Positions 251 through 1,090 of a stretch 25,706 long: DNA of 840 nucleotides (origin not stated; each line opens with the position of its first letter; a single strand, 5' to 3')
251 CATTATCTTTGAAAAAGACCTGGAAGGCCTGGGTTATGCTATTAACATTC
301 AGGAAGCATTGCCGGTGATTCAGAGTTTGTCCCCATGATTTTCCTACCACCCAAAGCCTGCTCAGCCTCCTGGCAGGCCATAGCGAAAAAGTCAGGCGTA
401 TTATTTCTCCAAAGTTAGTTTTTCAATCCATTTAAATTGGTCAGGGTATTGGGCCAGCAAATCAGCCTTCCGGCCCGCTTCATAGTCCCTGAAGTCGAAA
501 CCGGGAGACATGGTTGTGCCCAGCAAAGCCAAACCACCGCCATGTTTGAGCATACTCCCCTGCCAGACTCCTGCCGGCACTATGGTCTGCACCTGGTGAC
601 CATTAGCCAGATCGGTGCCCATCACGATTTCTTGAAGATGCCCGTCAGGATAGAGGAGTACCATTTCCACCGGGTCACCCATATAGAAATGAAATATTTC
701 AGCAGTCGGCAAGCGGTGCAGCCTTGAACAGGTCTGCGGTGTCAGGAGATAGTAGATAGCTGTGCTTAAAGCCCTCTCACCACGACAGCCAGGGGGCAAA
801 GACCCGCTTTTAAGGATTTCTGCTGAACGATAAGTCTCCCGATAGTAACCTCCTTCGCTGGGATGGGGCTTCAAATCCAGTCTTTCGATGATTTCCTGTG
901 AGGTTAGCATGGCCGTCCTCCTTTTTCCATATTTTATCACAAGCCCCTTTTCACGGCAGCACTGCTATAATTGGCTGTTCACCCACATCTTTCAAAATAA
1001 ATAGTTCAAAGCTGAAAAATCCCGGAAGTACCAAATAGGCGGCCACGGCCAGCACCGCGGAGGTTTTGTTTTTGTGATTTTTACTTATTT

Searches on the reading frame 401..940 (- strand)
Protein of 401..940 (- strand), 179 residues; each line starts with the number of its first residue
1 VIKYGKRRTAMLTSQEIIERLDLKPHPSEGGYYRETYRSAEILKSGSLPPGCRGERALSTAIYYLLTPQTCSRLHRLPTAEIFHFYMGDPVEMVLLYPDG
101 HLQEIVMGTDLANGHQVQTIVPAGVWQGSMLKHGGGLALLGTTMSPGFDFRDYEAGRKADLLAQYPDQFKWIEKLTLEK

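Call 13: search_protein_families(library=pfam, proteins=[window:401-940:-])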
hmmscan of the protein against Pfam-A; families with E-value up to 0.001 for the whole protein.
window:401-940:- (179 aa): 1 family
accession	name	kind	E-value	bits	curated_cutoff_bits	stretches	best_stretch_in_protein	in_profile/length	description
PF06172.17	Cupin_5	-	3.5e-46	157.2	25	1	15-154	1-137/139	Cupin superfamily (DUF985)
